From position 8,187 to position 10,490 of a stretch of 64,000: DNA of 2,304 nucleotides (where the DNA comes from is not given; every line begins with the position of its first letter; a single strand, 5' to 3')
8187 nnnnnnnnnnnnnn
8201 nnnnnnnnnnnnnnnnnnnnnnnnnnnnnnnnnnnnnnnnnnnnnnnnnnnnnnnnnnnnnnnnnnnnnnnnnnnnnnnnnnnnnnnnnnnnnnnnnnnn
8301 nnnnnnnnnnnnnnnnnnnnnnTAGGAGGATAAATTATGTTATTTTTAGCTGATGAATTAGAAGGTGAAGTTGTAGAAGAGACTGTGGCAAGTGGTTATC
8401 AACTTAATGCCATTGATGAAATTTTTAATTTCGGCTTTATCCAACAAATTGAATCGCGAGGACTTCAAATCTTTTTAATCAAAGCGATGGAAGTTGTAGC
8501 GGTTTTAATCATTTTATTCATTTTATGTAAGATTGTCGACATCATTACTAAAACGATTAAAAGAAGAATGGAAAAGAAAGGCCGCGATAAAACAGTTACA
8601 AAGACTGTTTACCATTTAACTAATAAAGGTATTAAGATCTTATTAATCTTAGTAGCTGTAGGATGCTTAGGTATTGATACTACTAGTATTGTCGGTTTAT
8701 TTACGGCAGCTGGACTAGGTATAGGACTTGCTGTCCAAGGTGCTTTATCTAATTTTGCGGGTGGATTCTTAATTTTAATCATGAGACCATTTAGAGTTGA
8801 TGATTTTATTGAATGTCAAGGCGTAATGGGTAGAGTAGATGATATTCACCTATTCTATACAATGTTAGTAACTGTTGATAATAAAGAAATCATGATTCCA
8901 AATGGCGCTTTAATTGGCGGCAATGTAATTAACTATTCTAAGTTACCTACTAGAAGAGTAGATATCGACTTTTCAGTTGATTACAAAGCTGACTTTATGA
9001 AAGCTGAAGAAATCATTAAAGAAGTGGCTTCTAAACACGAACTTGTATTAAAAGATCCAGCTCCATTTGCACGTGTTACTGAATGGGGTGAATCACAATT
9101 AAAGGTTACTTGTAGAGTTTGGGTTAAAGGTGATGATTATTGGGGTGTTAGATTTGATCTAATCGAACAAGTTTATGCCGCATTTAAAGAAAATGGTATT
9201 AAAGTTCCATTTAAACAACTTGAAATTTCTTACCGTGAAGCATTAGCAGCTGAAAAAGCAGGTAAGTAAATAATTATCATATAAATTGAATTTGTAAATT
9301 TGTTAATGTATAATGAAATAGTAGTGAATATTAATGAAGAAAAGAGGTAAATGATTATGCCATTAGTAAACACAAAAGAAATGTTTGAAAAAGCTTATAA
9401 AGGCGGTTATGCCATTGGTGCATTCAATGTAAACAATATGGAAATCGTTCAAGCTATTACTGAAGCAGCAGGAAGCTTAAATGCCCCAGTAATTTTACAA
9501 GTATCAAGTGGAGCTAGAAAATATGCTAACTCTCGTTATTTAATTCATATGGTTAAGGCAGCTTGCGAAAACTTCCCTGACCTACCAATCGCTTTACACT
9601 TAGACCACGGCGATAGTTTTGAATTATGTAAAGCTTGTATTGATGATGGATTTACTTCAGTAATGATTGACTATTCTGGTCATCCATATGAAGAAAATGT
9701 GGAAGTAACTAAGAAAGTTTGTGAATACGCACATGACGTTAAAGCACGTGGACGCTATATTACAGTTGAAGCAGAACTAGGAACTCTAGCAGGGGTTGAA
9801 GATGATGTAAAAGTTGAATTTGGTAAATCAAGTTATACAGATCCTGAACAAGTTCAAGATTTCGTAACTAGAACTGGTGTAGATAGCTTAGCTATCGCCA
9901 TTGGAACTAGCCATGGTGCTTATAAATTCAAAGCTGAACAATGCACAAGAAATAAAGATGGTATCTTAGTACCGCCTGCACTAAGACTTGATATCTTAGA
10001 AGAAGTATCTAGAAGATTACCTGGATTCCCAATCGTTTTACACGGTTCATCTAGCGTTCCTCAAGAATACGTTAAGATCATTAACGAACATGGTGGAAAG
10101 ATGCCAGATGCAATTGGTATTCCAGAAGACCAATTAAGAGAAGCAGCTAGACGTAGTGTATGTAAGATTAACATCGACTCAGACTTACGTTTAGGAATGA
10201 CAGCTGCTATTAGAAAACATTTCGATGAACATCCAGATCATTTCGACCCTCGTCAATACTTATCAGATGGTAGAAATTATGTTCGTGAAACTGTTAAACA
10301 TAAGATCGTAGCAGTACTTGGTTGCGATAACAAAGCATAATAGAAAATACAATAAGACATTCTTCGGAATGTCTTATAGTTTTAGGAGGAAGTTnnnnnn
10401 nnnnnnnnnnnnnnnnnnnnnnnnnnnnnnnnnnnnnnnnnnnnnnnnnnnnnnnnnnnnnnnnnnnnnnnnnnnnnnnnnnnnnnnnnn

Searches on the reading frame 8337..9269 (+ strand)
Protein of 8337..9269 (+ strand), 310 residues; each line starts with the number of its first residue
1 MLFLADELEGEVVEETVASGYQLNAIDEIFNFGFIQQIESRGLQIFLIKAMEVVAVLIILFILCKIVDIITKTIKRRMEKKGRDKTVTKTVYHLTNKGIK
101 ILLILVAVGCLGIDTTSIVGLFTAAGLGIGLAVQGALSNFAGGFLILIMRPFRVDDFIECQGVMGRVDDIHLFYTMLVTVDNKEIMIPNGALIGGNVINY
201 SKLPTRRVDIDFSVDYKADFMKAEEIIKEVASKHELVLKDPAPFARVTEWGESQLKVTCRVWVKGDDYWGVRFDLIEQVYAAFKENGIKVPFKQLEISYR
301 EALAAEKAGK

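Call 58: search_protein_families(library=pfam, proteins=[window:8337-9269:+], max_evalue=0.00001)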
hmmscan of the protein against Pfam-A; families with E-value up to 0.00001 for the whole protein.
window:8337-9269:+ (310 aa): 2 families
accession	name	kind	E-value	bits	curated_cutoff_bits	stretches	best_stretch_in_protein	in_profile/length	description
PF00924.24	MS_channel_2nd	-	4.3e-19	68.8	20.2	1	137-202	3-68/68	Mechanosensitive ion channel, beta-domain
PF21082.3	MS_channel_3rd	-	1.7e-16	60.9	21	1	208-289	1-87/88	Mechanosensitive ion channel MscS, C-terminal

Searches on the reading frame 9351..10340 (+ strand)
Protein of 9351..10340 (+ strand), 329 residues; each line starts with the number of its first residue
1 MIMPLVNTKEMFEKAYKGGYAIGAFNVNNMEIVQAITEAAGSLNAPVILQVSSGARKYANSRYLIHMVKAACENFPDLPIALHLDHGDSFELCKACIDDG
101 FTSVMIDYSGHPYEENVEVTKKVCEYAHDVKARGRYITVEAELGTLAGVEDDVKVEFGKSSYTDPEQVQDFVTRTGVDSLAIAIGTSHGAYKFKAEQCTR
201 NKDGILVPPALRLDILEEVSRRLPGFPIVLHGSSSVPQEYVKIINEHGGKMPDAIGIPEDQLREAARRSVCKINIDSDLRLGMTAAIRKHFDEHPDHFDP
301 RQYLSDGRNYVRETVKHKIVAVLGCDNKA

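Call 58: search_protein_families(library=pfam, proteins=[window:9351-10340:+], max_evalue=0.00001)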
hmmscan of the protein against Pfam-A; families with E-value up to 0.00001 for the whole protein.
window:9351-10340:+ (329 aa): 1 family
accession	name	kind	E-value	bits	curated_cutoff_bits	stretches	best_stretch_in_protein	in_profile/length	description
PF01116.26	F_bP_aldolase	-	1.6e-96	323.5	25.5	1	6-328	1-277/277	Fructose-bisphosphate aldolase class-II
